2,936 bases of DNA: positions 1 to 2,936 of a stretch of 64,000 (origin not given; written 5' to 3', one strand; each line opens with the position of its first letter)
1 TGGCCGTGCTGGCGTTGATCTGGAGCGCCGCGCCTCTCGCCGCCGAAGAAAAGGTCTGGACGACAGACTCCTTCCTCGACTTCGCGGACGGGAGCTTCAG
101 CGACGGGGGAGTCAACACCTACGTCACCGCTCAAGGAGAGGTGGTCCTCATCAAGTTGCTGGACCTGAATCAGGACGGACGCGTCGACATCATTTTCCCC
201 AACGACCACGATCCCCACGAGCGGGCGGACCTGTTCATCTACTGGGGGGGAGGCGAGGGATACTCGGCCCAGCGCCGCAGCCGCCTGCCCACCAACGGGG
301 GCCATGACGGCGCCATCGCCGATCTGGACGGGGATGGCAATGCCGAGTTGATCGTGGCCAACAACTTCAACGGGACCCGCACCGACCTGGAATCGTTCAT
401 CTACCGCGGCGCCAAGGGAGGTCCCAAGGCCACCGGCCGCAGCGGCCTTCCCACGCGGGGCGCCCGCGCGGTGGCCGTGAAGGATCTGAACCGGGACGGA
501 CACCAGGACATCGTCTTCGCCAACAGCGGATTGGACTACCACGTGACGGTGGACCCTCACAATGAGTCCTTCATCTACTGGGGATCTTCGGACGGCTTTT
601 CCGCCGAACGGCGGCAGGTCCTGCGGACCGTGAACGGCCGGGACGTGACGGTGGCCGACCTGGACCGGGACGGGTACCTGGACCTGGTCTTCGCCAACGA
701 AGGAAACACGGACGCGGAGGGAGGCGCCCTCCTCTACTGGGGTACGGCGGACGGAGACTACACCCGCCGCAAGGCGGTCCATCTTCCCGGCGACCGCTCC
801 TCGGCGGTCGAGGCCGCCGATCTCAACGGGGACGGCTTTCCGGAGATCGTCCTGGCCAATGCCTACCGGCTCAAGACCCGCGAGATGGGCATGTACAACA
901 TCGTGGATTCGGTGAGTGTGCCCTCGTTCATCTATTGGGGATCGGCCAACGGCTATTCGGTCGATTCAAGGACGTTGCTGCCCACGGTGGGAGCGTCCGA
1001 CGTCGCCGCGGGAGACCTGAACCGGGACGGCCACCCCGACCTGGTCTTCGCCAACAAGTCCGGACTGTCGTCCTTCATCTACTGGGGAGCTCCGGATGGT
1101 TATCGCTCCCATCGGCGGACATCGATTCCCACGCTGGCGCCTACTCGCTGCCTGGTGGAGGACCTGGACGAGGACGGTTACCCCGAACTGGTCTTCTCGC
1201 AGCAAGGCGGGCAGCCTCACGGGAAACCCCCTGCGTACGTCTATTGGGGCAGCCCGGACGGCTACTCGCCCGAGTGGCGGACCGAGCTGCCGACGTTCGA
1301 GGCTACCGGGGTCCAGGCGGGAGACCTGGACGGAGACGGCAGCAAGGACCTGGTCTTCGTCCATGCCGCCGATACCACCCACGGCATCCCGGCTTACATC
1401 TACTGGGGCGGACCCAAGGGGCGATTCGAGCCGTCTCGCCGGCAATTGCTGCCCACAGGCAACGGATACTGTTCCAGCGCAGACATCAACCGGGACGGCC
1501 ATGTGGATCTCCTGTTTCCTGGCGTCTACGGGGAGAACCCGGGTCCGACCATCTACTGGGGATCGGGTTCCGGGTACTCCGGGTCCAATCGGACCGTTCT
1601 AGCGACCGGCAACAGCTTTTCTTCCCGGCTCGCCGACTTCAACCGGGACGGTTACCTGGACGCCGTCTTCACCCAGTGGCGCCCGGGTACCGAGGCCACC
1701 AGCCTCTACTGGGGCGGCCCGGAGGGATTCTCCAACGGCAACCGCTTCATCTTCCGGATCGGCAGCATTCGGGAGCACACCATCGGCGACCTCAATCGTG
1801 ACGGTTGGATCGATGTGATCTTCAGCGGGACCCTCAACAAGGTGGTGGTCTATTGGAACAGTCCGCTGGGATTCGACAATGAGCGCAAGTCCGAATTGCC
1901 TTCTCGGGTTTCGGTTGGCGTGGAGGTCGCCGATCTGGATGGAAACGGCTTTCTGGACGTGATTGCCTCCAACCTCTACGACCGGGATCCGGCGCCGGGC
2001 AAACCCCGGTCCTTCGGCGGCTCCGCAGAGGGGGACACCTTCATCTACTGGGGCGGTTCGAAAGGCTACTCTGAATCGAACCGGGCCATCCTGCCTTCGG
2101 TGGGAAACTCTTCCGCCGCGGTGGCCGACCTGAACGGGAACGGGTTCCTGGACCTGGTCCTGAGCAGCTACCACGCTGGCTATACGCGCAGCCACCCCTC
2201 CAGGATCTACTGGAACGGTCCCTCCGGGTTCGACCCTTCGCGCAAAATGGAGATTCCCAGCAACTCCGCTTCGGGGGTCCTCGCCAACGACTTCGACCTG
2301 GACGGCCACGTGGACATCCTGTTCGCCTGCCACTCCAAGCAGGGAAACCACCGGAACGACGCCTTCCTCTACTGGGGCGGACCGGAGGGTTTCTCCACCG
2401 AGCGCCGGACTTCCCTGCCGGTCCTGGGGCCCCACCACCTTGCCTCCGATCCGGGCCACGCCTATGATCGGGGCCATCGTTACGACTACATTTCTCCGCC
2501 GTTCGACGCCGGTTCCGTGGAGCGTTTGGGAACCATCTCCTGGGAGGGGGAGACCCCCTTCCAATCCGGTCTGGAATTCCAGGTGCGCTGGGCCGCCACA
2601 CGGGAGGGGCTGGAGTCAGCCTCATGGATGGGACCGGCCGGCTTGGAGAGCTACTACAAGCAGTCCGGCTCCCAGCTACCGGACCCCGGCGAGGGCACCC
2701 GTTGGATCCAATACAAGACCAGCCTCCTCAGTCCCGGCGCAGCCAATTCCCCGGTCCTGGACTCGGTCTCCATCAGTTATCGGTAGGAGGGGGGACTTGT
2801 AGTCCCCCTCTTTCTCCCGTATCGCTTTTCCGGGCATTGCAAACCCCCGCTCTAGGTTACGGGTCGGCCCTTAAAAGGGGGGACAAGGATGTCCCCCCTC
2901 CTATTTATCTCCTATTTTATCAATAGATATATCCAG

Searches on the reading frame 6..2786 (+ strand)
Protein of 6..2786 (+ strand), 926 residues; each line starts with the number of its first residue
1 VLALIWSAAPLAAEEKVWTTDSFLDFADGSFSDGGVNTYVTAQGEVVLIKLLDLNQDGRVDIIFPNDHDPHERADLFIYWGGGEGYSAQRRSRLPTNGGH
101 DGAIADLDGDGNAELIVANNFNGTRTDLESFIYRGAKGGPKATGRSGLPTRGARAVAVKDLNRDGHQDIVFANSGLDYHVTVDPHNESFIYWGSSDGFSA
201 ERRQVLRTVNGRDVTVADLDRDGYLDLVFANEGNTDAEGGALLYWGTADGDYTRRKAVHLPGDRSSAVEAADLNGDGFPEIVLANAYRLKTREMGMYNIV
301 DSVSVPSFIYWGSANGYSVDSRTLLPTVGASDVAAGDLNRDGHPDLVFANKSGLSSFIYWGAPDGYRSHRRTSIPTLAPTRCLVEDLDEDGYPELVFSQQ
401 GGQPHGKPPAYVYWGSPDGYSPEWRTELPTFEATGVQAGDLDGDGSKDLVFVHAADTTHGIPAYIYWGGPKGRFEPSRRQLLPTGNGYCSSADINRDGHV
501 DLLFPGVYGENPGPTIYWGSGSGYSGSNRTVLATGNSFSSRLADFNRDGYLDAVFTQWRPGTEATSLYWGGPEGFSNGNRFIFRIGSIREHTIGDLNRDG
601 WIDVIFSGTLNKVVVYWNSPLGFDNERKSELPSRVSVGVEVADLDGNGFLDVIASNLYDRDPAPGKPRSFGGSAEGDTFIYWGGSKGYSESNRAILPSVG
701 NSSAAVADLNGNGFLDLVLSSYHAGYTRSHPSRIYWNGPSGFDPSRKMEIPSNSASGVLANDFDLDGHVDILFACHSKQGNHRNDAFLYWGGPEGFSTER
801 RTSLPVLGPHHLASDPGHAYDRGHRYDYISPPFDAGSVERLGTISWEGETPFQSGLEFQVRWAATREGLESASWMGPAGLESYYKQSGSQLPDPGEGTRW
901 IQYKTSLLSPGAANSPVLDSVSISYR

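Call 6: search_protein_families(library=pfam, proteins=[window:6-2786:+])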
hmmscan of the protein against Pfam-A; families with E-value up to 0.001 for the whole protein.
window:6-2786:+ (926 aa): 4 families
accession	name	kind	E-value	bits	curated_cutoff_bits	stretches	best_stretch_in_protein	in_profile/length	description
PF13517.12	FG-GAP_3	-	4.1e-75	248.7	26.9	10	218-282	1-60/61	FG-GAP-like repeat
PF01839.29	FG-GAP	-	1.4e-34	117.9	22.1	2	701-725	2-26/37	FG-GAP repeat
PF12256.14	TcdB_toxin_midN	-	8e-08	32.2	24.8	0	704-726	30-52/181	Insecticide toxin TcdB middle/N-terminal region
PF16743.10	PliI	-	0.00016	21.8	27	0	31-64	47-77/123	Periplasmic lysozyme inhibitor of I-type lysozyme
